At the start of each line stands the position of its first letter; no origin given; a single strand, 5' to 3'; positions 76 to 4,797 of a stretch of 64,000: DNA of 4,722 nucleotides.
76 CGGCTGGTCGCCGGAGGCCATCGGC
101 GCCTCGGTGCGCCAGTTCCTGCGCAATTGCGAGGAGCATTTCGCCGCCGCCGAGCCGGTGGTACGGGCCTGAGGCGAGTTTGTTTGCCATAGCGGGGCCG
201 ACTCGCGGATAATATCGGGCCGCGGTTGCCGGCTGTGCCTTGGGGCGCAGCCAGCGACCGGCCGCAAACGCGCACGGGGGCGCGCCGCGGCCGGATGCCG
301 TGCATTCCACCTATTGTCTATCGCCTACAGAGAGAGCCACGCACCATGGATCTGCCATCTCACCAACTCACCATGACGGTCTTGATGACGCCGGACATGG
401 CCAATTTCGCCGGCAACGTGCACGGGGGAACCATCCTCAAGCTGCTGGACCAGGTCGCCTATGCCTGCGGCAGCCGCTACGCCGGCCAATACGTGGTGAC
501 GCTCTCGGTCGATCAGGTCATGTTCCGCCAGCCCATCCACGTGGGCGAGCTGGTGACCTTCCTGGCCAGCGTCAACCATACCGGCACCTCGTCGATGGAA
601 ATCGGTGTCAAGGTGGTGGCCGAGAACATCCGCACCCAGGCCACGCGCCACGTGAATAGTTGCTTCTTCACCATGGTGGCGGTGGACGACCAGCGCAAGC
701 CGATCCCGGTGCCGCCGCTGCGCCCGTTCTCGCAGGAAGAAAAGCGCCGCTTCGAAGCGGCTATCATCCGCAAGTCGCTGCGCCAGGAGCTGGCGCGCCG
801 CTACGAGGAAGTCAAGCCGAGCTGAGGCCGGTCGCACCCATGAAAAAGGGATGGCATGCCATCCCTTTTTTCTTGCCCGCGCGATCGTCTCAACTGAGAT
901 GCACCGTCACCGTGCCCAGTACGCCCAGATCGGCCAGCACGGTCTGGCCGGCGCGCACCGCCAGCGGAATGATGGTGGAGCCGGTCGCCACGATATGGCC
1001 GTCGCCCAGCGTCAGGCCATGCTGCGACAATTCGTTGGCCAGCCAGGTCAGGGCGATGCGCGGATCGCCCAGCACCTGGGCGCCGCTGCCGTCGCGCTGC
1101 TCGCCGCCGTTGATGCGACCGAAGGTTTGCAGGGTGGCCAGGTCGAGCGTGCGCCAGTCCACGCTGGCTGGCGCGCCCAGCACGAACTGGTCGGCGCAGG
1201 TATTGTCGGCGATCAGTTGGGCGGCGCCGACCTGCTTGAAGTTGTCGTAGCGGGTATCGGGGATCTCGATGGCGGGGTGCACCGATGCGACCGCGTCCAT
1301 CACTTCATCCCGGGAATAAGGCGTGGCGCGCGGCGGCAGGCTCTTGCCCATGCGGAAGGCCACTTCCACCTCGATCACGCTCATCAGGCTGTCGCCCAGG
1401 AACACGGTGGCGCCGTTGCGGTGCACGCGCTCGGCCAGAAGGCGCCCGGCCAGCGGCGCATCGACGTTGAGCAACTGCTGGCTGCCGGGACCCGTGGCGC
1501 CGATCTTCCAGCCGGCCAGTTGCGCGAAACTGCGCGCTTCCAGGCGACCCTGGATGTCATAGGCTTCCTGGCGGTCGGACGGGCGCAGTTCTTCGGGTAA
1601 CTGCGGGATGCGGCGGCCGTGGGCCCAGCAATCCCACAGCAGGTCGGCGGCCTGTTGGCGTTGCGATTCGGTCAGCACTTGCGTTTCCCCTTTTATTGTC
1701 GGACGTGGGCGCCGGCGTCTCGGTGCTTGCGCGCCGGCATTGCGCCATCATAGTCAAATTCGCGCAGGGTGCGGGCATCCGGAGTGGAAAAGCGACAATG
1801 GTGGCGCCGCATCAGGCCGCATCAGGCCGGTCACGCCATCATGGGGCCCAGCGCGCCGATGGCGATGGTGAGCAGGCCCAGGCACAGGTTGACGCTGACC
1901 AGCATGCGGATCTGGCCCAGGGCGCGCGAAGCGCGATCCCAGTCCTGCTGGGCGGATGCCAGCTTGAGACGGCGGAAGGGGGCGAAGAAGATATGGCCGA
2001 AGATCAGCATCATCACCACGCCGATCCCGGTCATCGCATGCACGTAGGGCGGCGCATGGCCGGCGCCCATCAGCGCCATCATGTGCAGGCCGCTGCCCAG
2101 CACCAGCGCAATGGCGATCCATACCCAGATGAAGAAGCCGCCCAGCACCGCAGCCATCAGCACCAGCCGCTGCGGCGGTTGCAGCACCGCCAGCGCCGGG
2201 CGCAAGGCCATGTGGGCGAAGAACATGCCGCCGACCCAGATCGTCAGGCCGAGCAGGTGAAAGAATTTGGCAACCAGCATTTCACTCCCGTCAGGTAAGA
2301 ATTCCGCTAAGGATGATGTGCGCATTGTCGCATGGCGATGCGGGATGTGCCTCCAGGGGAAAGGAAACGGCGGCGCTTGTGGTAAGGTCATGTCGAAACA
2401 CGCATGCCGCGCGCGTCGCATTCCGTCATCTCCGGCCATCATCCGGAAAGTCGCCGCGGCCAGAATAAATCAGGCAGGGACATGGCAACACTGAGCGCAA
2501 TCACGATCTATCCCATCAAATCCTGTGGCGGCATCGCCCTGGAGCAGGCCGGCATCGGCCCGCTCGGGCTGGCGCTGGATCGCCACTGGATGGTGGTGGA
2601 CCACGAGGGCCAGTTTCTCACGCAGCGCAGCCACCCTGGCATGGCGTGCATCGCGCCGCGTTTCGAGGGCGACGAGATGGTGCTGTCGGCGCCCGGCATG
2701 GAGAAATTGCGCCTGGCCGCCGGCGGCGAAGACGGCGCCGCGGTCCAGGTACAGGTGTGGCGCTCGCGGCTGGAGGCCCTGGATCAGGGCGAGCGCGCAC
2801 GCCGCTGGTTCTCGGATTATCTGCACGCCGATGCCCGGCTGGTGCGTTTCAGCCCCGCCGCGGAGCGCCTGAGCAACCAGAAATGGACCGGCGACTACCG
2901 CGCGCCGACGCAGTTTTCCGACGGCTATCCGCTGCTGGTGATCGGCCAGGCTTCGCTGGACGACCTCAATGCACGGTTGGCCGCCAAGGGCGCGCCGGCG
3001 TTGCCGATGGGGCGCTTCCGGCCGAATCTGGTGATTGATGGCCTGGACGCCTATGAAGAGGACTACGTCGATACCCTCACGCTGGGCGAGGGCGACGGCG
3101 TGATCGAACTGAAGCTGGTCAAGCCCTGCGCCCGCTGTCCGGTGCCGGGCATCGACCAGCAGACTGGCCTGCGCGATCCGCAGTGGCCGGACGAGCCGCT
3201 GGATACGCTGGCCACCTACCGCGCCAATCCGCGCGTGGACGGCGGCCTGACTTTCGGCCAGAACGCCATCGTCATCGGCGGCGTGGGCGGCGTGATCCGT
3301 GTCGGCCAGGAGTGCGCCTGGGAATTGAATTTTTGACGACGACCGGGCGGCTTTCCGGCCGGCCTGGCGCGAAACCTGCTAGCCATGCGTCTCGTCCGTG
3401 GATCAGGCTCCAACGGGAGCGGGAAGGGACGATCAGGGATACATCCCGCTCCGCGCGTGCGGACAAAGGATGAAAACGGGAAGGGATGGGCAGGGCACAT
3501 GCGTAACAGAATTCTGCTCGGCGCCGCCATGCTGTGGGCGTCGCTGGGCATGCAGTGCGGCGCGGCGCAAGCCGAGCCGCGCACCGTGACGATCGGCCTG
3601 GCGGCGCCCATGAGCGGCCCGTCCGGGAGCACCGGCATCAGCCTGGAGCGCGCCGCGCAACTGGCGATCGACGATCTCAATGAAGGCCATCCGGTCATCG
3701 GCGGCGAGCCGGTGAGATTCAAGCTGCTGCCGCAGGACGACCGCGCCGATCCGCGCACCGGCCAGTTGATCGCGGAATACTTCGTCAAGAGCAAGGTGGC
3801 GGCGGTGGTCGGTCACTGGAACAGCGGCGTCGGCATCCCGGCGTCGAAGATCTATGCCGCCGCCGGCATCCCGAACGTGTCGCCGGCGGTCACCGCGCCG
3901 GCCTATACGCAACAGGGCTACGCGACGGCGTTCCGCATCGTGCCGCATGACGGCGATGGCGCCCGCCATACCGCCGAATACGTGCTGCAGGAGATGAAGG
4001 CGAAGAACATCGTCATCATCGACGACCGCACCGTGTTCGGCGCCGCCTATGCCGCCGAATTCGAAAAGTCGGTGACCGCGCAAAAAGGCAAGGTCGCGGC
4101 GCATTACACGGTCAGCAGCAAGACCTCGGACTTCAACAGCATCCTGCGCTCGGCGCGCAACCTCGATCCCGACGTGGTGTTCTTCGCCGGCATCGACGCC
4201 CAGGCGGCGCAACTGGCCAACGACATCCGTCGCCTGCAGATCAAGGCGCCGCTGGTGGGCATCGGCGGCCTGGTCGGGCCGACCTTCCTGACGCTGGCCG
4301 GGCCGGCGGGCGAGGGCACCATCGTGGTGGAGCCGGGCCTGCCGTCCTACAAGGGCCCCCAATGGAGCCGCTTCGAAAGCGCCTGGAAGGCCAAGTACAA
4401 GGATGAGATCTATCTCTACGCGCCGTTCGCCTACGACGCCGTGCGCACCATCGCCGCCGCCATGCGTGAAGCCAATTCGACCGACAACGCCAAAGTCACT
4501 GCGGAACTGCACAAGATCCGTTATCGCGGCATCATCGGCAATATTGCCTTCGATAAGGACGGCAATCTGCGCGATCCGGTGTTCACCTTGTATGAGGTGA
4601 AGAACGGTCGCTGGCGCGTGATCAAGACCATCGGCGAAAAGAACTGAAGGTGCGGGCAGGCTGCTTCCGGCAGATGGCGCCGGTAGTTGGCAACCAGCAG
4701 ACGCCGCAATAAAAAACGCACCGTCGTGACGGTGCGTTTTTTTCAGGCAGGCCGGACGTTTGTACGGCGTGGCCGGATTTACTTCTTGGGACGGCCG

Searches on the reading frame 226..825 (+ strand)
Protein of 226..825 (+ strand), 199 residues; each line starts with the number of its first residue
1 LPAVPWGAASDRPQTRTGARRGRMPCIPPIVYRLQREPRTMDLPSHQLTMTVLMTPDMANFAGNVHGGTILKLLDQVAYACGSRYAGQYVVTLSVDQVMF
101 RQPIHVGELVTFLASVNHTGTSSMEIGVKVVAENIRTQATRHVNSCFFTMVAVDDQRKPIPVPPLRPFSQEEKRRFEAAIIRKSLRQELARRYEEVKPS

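Call 79: search_protein_families(library=pfam, proteins=[window:226-825:+], max_evalue=0.000001)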
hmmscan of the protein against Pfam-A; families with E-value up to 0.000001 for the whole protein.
window:226-825:+ (199 aa): 1 family
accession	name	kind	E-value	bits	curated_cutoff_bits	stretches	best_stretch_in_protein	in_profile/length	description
PF03061.28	4HBT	-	8.7e-18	64.9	20.6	1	63-137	2-77/79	Thioesterase superfamily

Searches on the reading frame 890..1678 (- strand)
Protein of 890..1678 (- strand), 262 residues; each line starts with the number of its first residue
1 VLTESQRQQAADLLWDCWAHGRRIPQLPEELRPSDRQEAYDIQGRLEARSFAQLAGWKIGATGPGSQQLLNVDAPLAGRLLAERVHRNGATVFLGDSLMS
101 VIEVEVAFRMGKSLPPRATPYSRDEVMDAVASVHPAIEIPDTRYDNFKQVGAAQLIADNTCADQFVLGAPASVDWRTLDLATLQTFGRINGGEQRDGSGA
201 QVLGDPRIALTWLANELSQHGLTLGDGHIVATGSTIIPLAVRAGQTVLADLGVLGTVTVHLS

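Call 79: search_protein_families(library=pfam, proteins=[window:890-1678:-], max_evalue=0.000001)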
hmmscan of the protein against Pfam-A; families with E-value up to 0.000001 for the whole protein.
window:890-1678:- (262 aa): 1 family
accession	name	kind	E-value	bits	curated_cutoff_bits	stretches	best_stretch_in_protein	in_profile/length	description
PF01557.24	FAA_hydrolase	-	6.8e-08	32.9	23.9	1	101-259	59-211/214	Fumarylacetoacetate (FAA) hydrolase C-terminal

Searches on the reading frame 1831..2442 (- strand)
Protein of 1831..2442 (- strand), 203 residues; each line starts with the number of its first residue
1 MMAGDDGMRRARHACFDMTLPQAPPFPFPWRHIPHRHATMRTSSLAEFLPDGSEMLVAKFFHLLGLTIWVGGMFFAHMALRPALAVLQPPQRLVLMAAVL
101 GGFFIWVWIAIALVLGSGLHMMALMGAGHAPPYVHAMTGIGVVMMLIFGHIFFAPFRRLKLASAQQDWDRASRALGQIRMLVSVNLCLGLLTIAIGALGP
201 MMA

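Call 79: search_protein_families(library=pfam, proteins=[window:1831-2442:-], max_evalue=0.000001)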
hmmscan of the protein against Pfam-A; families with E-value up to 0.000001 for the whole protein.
window:1831-2442:- (203 aa): 1 family
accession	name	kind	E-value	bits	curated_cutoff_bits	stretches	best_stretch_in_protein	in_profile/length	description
PF05425.18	CopD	-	2.2e-11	44.5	32.1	1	98-197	2-103/105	Copper resistance protein D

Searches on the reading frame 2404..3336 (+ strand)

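Call 79: search_protein_families(library=pfam, proteins=[window:2404-3336:+], max_evalue=0.000001)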
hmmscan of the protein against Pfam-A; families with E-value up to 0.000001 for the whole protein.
window:2404-3336:+ (310 aa): 2 families
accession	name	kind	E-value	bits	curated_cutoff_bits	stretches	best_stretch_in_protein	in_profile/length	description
PF03476.21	MOSC_N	-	3.4e-32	111.2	25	1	27-142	1-118/119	MOSC N-terminal beta barrel domain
PF03473.23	MOSC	-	2.1e-16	60.5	22.7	1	170-303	5-118/120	MOSC domain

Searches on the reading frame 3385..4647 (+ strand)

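Call 22: search_protein_families(library=pfam, proteins=[window:3385-4647:+], max_evalue=1e-8)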
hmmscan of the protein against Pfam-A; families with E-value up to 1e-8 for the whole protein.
window:3385-4647:+ (420 aa): 3 families
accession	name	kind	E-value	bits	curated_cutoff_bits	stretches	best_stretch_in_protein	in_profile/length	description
PF13458.12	Peripla_BP_6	-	1.9e-56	192.6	31.7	1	67-408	1-342/343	Periplasmic binding protein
PF01094.35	ANF_receptor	-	2.7e-24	86.3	25.4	1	88-406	3-351/353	Receptor family ligand binding region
PF13433.12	Peripla_BP_5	-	2.9e-11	43.5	27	0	196-392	124-323/363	Periplasmic binding protein domain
